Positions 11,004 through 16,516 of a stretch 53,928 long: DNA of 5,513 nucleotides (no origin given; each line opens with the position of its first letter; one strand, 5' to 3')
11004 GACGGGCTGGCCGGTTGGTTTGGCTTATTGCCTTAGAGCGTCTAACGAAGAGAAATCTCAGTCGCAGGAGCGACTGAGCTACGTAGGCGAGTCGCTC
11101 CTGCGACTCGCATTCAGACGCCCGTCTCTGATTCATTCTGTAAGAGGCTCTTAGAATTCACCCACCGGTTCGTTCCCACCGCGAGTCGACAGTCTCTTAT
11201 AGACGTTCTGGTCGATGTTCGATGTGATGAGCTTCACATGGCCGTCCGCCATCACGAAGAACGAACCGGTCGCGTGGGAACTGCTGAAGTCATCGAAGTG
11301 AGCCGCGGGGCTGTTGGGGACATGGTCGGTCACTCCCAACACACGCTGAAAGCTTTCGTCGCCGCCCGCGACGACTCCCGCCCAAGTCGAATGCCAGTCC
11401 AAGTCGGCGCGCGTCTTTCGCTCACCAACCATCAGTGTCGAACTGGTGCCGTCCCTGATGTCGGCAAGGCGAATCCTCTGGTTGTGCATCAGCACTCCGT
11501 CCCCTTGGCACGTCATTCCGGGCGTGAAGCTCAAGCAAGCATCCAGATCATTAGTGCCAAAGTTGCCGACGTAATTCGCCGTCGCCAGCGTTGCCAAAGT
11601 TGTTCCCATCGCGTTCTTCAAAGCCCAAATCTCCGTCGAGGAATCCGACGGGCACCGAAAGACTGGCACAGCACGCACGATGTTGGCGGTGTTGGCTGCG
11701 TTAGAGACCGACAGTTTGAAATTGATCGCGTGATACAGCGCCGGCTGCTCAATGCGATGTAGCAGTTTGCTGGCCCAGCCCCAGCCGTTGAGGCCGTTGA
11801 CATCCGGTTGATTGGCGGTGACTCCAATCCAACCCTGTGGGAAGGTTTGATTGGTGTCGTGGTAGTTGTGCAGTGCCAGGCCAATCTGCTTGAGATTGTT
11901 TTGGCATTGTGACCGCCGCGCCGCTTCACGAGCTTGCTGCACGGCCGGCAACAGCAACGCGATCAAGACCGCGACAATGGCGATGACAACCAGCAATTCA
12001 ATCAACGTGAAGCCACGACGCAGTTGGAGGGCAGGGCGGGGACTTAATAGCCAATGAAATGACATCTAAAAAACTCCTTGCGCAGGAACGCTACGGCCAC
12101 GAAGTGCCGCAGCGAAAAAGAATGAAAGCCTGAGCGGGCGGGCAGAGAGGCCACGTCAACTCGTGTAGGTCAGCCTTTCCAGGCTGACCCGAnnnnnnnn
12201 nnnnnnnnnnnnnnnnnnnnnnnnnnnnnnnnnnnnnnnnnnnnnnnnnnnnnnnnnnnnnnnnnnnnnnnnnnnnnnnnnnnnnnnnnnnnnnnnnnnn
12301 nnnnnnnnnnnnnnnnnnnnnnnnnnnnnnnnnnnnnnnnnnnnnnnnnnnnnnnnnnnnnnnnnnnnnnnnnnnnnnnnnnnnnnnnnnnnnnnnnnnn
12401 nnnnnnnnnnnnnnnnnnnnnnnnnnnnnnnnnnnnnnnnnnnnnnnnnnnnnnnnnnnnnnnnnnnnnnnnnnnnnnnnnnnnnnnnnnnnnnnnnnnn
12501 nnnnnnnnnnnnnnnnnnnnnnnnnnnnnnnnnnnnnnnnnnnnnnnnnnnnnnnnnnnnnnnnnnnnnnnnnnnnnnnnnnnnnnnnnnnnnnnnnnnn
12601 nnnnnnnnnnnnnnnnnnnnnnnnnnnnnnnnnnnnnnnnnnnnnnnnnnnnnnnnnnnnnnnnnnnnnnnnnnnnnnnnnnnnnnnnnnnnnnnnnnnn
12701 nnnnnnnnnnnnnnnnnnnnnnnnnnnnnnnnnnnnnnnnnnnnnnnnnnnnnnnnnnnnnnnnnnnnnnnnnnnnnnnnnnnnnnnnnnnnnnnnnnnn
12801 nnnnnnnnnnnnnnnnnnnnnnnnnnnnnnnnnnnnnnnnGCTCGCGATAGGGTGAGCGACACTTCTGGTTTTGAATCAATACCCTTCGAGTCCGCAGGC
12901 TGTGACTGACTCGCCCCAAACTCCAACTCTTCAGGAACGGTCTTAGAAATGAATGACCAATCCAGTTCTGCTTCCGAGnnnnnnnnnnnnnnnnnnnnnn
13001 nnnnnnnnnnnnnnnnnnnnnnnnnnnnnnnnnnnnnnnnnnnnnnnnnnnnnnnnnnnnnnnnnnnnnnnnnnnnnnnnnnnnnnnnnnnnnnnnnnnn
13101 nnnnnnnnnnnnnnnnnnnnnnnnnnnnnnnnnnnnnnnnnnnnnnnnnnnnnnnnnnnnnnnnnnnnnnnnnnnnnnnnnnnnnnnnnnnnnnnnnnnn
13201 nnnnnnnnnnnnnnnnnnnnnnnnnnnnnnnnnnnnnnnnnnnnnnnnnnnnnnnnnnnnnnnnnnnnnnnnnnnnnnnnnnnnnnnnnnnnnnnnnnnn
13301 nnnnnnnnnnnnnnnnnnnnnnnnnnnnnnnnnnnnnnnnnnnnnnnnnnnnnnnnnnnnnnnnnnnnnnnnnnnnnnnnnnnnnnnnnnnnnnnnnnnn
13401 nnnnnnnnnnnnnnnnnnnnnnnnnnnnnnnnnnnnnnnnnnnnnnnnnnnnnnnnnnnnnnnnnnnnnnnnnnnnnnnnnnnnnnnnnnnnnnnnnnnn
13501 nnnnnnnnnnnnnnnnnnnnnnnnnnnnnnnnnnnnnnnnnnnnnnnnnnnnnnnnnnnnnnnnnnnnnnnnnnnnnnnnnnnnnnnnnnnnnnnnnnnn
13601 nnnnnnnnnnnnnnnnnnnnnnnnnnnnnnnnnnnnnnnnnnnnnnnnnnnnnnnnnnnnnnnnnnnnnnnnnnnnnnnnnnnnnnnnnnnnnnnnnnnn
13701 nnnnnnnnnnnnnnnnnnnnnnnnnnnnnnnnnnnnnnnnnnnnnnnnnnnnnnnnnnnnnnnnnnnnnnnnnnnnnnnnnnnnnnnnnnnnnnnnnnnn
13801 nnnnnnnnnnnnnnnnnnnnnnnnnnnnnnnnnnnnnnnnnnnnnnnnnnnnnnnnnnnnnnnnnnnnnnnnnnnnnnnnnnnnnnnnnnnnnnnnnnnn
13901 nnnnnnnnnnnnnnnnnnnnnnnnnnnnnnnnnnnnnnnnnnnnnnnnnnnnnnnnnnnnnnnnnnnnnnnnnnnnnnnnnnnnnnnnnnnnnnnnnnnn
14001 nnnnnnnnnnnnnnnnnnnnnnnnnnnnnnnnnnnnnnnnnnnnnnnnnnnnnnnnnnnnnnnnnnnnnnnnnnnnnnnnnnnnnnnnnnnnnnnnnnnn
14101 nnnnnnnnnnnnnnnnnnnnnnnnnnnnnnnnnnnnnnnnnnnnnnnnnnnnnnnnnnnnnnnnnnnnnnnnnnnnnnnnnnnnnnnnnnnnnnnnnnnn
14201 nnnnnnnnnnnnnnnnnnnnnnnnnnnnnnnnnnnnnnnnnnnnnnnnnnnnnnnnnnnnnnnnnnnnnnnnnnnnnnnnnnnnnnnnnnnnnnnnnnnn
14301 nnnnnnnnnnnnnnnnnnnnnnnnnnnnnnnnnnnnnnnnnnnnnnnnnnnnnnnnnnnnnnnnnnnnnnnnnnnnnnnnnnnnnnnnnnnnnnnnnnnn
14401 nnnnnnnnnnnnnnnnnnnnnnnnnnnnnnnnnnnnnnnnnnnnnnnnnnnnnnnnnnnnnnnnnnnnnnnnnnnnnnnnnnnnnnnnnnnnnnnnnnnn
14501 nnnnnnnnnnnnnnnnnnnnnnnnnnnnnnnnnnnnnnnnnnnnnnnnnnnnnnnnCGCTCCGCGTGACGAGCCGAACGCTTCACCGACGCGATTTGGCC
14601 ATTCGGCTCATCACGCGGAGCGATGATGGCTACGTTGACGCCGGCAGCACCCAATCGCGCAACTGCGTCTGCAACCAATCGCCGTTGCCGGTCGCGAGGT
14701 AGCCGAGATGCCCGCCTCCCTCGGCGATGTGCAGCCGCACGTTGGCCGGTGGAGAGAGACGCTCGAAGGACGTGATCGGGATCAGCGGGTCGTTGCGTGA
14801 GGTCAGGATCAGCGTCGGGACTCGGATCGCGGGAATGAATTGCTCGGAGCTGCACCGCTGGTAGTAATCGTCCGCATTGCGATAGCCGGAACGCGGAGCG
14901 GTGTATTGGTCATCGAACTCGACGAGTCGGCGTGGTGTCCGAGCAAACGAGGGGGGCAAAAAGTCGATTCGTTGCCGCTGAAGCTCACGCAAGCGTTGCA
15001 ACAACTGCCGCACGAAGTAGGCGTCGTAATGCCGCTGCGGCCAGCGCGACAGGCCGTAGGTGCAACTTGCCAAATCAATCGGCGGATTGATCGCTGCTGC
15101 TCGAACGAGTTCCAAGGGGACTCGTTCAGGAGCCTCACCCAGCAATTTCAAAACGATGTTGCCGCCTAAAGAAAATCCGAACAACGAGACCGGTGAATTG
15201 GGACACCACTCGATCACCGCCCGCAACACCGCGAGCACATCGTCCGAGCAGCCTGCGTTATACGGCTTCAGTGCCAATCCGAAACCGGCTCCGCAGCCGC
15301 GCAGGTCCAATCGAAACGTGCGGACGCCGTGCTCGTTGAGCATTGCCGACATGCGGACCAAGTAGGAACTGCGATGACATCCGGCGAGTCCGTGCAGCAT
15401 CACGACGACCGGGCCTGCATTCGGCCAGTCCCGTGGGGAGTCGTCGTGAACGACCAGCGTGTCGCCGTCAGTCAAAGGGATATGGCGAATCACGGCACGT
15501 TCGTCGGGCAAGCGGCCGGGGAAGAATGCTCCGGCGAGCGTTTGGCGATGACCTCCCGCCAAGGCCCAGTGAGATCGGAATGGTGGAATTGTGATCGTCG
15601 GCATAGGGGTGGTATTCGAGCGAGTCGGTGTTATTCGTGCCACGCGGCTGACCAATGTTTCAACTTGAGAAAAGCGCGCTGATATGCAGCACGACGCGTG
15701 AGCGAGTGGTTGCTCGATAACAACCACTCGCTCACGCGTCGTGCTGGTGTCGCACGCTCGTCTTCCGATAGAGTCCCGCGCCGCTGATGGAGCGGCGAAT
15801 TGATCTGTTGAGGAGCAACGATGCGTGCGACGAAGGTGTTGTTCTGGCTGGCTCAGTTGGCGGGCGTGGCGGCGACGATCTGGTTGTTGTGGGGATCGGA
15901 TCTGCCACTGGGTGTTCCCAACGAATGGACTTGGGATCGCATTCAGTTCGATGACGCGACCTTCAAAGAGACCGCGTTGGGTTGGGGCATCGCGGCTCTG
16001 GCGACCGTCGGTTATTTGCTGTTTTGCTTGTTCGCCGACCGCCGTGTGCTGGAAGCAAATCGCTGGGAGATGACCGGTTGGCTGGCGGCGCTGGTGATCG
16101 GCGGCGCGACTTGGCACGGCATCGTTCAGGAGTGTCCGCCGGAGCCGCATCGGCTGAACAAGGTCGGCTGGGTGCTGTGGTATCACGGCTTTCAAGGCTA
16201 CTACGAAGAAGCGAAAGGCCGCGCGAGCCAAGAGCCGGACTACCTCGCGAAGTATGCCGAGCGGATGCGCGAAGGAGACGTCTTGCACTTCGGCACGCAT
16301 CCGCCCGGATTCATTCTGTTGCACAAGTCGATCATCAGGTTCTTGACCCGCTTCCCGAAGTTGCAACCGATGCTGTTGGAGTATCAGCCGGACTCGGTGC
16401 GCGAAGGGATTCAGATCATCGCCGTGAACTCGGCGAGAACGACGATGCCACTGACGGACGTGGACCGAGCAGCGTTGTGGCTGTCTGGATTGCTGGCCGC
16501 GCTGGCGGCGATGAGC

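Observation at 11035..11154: A 120-nt MITE-like element occurs three times; its core is two head-to-head GTAG hairpins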

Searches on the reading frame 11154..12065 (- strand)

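Call 44: search_protein_families(library=pfam, proteins=[window:11154-12065:-])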
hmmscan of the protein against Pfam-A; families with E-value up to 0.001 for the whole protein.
window:11154-12065:- (304 aa): 2 families
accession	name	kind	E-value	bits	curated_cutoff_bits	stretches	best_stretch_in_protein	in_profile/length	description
PF07596.16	SBP_bac_10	-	4.3e-56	191.3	23.3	1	43-286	1-267/268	Protein of unknown function (DUF1559)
PF07963.17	N_methyl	-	7.7e-08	32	21.2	1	16-39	4-27/27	Prokaryotic N-terminal methylation motif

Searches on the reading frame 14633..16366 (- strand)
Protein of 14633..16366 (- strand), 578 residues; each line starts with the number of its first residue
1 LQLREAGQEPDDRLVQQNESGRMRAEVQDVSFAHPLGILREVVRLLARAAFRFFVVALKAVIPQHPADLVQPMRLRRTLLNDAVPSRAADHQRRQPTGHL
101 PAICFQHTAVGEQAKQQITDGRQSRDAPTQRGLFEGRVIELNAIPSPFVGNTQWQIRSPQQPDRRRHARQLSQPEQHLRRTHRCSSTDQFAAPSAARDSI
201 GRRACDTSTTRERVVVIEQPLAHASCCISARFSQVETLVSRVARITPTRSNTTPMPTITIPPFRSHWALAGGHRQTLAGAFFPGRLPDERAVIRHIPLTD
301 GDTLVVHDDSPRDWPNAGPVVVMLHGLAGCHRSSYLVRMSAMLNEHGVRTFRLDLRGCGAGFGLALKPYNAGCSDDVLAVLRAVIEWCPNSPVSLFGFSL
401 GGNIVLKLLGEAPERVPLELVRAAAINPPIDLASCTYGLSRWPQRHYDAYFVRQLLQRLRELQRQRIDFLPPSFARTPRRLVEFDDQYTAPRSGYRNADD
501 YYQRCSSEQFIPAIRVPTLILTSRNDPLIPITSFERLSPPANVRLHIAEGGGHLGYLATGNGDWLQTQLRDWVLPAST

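Call 61: search_protein_families(library=pfam, proteins=[window:14633-16366:-], max_evalue=0.001)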
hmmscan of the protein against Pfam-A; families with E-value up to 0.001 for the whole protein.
window:14633-16366:- (578 aa): 3 families
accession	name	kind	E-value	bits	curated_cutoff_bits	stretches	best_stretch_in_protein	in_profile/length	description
PF00561.26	Abhydrolase_1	-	4.9e-19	69.4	25.8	1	319-557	1-242/245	alpha/beta hydrolase fold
PF12697.13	Abhydrolase_6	-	1.9e-16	61.9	26.3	1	321-557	1-208/217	Alpha/beta hydrolase family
PF12146.15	Hydrolase_4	-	2.6e-13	50.3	27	1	320-553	6-232/239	Serine aminopeptidase, S33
